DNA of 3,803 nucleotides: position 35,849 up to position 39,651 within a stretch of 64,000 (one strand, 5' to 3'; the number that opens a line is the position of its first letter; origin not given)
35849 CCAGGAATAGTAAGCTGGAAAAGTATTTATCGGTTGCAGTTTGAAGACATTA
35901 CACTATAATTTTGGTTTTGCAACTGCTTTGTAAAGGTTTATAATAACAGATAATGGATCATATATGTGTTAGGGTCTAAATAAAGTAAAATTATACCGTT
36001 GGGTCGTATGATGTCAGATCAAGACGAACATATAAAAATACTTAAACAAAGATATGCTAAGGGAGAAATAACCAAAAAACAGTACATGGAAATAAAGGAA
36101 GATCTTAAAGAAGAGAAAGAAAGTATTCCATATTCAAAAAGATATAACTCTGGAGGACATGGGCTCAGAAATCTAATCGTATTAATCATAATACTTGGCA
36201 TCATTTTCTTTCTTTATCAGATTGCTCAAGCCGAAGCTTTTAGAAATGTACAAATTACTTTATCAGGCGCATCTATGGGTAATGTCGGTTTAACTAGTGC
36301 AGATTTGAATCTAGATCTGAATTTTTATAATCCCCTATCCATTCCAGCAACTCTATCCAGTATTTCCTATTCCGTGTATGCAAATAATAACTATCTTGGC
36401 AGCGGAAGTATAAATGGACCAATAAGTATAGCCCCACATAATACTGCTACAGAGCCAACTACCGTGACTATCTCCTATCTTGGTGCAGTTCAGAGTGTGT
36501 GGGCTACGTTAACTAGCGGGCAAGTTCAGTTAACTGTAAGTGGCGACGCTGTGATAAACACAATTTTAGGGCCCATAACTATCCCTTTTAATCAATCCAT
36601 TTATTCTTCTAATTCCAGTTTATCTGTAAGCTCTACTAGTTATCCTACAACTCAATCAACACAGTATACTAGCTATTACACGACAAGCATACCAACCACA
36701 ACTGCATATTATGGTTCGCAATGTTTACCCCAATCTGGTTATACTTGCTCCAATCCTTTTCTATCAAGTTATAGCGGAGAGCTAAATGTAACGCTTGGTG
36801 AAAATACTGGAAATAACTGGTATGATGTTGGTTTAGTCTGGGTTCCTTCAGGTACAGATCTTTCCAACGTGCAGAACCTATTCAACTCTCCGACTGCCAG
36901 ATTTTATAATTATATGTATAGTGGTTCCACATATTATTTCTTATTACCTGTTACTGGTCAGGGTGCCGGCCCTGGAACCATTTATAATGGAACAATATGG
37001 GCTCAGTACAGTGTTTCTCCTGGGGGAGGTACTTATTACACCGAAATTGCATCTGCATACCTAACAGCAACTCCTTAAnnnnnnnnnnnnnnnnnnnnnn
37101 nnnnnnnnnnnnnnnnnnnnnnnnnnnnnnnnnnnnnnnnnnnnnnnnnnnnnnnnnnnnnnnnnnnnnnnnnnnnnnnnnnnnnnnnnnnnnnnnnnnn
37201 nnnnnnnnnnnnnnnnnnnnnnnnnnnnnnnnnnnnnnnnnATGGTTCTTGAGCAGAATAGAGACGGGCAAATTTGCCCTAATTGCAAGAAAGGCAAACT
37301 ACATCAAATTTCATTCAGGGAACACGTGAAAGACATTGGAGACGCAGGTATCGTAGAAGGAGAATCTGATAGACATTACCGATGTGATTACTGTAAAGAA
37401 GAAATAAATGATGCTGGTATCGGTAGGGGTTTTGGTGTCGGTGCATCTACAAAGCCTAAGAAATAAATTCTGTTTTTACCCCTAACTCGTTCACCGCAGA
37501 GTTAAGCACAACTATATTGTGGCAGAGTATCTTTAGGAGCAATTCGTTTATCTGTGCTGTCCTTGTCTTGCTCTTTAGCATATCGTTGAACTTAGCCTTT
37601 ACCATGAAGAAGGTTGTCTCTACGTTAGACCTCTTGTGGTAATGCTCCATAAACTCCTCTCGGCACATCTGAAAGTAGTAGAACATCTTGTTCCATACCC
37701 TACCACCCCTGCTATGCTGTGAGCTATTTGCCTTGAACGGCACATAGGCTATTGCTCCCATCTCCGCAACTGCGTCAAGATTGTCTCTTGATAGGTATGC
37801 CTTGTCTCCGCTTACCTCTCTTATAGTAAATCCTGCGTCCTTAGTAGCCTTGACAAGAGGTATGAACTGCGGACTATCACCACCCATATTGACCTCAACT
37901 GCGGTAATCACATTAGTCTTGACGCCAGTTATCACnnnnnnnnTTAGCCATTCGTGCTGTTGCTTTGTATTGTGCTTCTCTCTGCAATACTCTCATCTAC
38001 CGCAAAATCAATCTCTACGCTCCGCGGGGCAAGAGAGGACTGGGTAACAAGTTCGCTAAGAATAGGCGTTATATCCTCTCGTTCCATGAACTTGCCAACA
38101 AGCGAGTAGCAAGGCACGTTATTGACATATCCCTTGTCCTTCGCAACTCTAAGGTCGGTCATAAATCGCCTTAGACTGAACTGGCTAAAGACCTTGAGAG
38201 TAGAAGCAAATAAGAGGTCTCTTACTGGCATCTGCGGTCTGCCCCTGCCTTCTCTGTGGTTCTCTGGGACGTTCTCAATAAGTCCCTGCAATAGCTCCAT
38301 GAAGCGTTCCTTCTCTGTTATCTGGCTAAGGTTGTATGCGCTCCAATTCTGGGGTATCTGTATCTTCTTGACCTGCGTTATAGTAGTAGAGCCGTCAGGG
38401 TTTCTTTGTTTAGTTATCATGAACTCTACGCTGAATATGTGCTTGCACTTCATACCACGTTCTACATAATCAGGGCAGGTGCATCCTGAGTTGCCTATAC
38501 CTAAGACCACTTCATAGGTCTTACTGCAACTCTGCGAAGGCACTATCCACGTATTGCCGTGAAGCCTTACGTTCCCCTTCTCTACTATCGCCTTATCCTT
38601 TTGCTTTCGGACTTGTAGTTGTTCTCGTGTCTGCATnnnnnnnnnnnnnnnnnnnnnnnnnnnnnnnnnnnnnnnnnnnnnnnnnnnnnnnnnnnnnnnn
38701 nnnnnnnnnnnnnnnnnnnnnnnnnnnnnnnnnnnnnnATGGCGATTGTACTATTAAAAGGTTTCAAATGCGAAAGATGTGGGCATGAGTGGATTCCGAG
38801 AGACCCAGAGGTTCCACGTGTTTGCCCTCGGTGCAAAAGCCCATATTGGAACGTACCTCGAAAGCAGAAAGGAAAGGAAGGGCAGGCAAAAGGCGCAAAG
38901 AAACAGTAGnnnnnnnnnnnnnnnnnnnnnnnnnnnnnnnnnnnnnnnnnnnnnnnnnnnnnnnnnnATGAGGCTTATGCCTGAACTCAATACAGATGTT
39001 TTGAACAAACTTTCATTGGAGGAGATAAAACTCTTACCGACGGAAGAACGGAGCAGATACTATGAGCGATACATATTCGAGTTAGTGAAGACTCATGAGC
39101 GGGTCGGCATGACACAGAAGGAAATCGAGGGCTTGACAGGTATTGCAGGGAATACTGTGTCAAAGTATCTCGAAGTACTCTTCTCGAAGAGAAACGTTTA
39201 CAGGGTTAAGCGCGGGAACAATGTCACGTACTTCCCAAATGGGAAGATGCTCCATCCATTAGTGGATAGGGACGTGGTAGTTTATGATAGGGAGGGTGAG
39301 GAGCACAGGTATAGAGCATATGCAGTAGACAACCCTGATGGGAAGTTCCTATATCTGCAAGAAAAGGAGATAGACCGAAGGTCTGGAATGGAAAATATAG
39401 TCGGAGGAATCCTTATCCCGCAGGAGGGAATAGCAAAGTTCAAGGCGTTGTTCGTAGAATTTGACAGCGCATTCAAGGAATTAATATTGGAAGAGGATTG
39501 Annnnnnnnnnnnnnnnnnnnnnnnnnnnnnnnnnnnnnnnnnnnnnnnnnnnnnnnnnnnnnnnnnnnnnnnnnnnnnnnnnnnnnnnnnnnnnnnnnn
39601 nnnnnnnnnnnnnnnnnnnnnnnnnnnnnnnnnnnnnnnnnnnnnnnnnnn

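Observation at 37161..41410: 4.25-kb cassette bracketed by imperfect inverted repeats and phased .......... decamers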

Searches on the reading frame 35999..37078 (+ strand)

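Call 8: search_protein_families(library=pfam, proteins=[window:35999-37078:+], max_evalue=0.01)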
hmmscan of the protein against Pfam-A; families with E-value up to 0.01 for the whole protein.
window:35999-37078:+ (359 aa): 2 families
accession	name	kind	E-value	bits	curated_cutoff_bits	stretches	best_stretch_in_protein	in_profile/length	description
PF03168.19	LEA_2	-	2e-11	44.6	25.4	1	107-200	2-97/98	Late embryogenesis abundant protein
PF09851.14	SHOCT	-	7.9e-05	22.7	27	1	12-36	3-27/28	Short C-terminal domain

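Call 16: search_protein_families(library=phrogs, proteins=[window:35999-37078:+], max_evalue=0.01)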
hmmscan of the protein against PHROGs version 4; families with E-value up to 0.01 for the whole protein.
window:35999-37078:+ (359 aa): 0 families

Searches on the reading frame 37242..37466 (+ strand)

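Call 8: search_protein_families(library=pfam, proteins=[window:37242-37466:+], max_evalue=0.01)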
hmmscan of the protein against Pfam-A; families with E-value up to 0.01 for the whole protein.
window:37242-37466:+ (74 aa): 3 families
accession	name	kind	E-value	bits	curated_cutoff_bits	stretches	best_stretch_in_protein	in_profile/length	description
PF05605.18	zf-Di19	-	0.00095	19.8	27.5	0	12-31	5-23/54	Drought induced 19 protein (Di19), zinc-binding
PF13248.11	Zn_ribbon_3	-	0.0066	16.3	27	0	10-19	3-11/26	zinc-ribbon domain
PF24333.1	DUF7501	-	0.0093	16.6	27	0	44-61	9-26/58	Family of unknown function (DUF7501)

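Call 16: search_protein_families(library=phrogs, proteins=[window:37242-37466:+], max_evalue=0.01)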
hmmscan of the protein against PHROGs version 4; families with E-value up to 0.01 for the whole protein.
window:37242-37466:+ (74 aa): 2 families
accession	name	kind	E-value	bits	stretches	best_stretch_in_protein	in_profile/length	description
phrog_20611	-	unknown function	0.0019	19.3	0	1-24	1-24/71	-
phrog_6730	-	unknown function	0.0089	17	0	8-52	41-85/106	-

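Call 37: search_protein_families(library=padloc, proteins=[window:37242-37466:+], max_evalue=0.01)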
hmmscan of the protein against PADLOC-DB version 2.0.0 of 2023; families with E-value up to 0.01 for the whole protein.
window:37242-37466:+ (74 aa): 0 families

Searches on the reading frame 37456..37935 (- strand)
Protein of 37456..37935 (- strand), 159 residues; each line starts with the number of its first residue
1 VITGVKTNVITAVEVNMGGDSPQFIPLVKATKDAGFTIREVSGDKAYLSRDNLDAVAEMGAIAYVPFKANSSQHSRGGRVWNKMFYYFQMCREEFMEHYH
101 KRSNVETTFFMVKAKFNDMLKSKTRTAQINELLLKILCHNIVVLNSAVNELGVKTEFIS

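Call 8: search_protein_families(library=pfam, proteins=[window:37456-37935:-], max_evalue=0.01)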
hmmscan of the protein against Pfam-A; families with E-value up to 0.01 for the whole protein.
window:37456-37935:- (159 aa): 1 family
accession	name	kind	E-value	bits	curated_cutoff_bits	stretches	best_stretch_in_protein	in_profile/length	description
PF01609.27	DDE_Tnp_1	-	6.6e-12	46.1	23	1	17-141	58-200/200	Transposase DDE domain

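Call 22: search_protein_families(library=ncbifam, proteins=[window:37456-37935:-], max_evalue=0.01)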
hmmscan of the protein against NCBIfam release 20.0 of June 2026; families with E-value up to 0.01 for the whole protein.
window:37456-37935:- (159 aa): 3 families
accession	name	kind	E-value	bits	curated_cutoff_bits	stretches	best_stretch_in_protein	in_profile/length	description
NF033579.1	transpos_IS5_2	equivalog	8.8e-20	71.3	140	1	5-142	148-288/289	IS5 family transposase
NF033551.1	transpos_IS1182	equivalog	1.1e-13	51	270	1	5-87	276-360/488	IS1182 family transposase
NF033593.1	transpos_ISNCY_1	equivalog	1.5e-06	27.2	325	1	2-144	306-442/444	ISNCY family transposase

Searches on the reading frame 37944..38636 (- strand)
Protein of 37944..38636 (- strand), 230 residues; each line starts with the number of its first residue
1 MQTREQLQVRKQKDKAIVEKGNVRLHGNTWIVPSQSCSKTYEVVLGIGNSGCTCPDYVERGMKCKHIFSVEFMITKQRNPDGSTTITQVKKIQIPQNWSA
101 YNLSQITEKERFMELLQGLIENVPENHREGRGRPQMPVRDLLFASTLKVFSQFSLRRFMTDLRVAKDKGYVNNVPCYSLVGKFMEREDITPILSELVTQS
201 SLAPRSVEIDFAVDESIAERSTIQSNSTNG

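Call 8: search_protein_families(library=pfam, proteins=[window:37944-38636:-], max_evalue=0.01)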
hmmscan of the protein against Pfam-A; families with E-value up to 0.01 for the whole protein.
window:37944-38636:- (230 aa): 1 family
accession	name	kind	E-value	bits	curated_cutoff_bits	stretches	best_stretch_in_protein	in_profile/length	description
PF04434.22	SWIM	-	0.0032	17.4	19.6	1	41-67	1-30/38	SWIM zinc finger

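Call 22: search_protein_families(library=ncbifam, proteins=[window:37944-38636:-], max_evalue=0.01)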
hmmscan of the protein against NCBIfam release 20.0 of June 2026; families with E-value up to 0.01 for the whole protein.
window:37944-38636:- (230 aa): 0 families

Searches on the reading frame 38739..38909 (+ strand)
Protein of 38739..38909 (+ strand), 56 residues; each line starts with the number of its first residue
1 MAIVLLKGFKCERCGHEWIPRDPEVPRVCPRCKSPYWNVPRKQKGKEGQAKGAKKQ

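Call 8: search_protein_families(library=pfam, proteins=[window:38739-38909:+], max_evalue=0.01)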
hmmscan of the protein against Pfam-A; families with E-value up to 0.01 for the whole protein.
window:38739-38909:+ (56 aa): 3 families
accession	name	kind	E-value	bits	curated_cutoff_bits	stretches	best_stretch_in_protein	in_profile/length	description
PF01155.25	HypA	-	0.002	18.5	28.9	1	9-39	71-99/112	Hydrogenase/urease nickel incorporation, metallochaperone, hypA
PF00130.28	C1_1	-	0.0063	16.8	26.5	0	16-43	1-27/53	Phorbol esters/diacylglycerol binding domain (C1 domain)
PF18439.7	zf_UBZ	-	0.0075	16.3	25.6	0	8-17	2-11/32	Ubiquitin-Binding Zinc Finger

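Call 16: search_protein_families(library=phrogs, proteins=[window:38739-38909:+], max_evalue=0.01)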
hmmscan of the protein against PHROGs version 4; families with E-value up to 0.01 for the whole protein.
window:38739-38909:+ (56 aa): 0 families

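Call 37: search_protein_families(library=padloc, proteins=[window:38739-38909:+], max_evalue=0.01)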
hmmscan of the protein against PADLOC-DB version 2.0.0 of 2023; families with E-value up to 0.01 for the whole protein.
window:38739-38909:+ (56 aa): 0 families

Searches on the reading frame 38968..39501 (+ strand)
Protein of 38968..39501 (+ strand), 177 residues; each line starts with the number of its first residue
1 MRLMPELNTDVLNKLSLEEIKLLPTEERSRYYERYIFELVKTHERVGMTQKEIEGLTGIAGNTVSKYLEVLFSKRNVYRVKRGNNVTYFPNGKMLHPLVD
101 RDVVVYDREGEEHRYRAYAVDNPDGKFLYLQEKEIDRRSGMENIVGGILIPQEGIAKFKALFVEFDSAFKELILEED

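Call 8: search_protein_families(library=pfam, proteins=[window:38968-39501:+], max_evalue=0.01)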
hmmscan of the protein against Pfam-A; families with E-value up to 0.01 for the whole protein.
window:38968-39501:+ (177 aa): 3 families
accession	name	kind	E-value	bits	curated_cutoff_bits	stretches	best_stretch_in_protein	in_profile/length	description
PF03965.22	Penicillinase_R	-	0.00044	21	22.6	0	49-91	23-65/115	Penicillinase repressor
PF06163.17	DUF977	-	0.0079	16.7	22.1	0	26-80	8-59/134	Bacterial protein of unknown function (DUF977)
PF04385.20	FAINT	-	0.0082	16.6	20.7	0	74-130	11-72/78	Domain of unknown function, DUF529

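Call 16: search_protein_families(library=phrogs, proteins=[window:38968-39501:+], max_evalue=0.01)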
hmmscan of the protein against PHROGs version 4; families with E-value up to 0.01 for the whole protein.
window:38968-39501:+ (177 aa): 3 families
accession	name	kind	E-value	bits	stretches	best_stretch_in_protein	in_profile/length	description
phrog_142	-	moron, auxiliary metabolic gene and host takeover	0.0016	19.5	1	26-88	7-68/116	Ren-like exclusion protein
phrog_3282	-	transcription regulation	0.0084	17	0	47-80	62-95/158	sigma factor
phrog_5978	-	unknown function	0.0098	16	0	28-96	295-360/364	-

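Call 22: search_protein_families(library=ncbifam, proteins=[window:38968-39501:+], max_evalue=0.01)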
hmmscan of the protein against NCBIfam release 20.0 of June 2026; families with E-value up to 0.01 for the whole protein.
window:38968-39501:+ (177 aa): 1 family
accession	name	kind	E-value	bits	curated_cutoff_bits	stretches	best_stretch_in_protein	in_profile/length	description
NF033788.1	HTH_metalloreg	subfamily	0.0017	18.1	55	0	47-91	25-69/77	metalloregulator ArsR/SmtB family transcription factor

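Call 37: search_protein_families(library=padloc, proteins=[window:38968-39501:+], max_evalue=0.01)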
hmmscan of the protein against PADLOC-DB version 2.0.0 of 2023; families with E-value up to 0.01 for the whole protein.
window:38968-39501:+ (177 aa): 0 families

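Call 93: predict_structure(alignment_id=A3)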
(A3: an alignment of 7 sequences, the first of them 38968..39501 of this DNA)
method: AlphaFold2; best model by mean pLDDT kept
length: 177 residues; sequences in the alignment: 7
mean_pLDDT: 72.4   pTM: 0.47
mean pLDDT of the five models: 72.4, 72.2, 71.6, 69.5, 68.0
residues with pLDDT >= 90: 17; 70-90: 99; 50-70: 38; < 50: 23
segments of 3 or more residues with pLDDT < 50: 1-12, 93-97, 172-177
pLDDT, mean of each block of 10 residues (from residue 1): 37 70 83 88 84 90 91 81 81 54 74 68 63 67 71 79 72 42
secondary structure, 60 per line:
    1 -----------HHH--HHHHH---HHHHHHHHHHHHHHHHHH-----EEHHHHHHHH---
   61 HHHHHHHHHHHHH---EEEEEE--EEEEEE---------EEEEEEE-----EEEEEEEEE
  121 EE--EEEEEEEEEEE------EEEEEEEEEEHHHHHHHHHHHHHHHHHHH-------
elements in order: H17-21 H25-42 H50-57 H61-73 E77-82 E85-90 E100-106 E112-122 E125-135 E142-151 H152-170

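Call 96: fold_search(model_id=the predicted structure, library=pdb)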
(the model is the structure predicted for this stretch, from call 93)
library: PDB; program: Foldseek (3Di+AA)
matches with E <= 10: 1560; with E <= 0.001: 0
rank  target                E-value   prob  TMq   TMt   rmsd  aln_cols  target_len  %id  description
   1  2dk5_MODEL_1_A        4.1e-03  1.00  0.34  0.63   3.3        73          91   14  Solution structure of Winged-Helix domain in RNA polymerase III 39KDa polypeptide (released 2006-10-06)
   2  1z05                  4.6e-03  1.00  0.33  0.15  14.5       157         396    9  Crystal structure of the ROK family transcriptional regulator, homolog of E.coli MLC protein. (released 2005-03-08)
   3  6j05_A                8.7e-03  1.00  0.32  0.56   6.1        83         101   19  Structures of two ArsR As(III)-responsive repressors: implications for the mechanism of derepression (released 2019-07-03)
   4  1r23_A                9.2e-03  1.00  0.30  0.50   7.3        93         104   19  Crystal structure of the cyanobacterial metallothionein repressor SmtB in the Zn1-form (one Zn(II) per dimer) (released 2004-05-18)
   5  1smt_A                9.8e-03  1.00  0.30  0.52   8.5        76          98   20  SMTB REPRESSOR FROM SYNECHOCOCCUS PCC7942 (released 1997-12-03)
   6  6cda                  1.3e-02  1.00  0.29  0.52   7.9        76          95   16  Crystal structure of L34A CzrA in the Zn(II)bound state (released 2018-07-11)
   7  2wv0_A                1.3e-02  0.95  0.28  0.22  10.6       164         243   12  Crystal structure of the GntR-HutC family member YvoA from Bacillus subtilis (released 2010-01-12)
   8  5f7q_E                1.5e-02  0.99  0.34  0.16  14.7       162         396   12  ROK repressor Lmo0178 from Listeria monocytogenes bound to operator (released 2016-09-07)
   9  1smt_B                1.5e-02  1.00  0.29  0.50   7.2        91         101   20  SMTB REPRESSOR FROM SYNECHOCOCCUS PCC7942 (released 1997-12-03)
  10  6f40_P                1.6e-02  1.00  0.33  0.24   6.0        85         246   24  RNA Polymerase III open complex (released 2018-01-17)
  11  1r23_B                1.6e-02  1.00  0.29  0.50   7.3        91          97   20  Crystal structure of the cyanobacterial metallothionein repressor SmtB in the Zn1-form (one Zn(II) per dimer) (released 2004-05-18)
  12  4ld5_A                1.7e-02  1.00  0.30  0.37   2.7        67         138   22  Crystal structure of MepR Q18P mutant from multidrug resistant S. aureus clinical isolate (released 2013-09-11)
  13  4lll_M                1.8e-02  1.00  0.33  0.46   5.2        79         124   22  Crystal structure of S. aureus MepR-DNA complex (released 2014-05-14)
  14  1r22_B                1.8e-02  1.00  0.29  0.51   7.2        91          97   18  Crystal structure of the cyanobacterial metallothionein repressor SmtB (C14S/C61S/C121S mutant) in the Zn2alpha5-form (released 2004-05-18)
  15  1r1u_C                2.0e-02  1.00  0.29  0.50   7.7        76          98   16  Crystal structure of the metal-sensing transcriptional repressor CzrA from Staphylococcus aureus in the apo-form (released 2004-05-18)
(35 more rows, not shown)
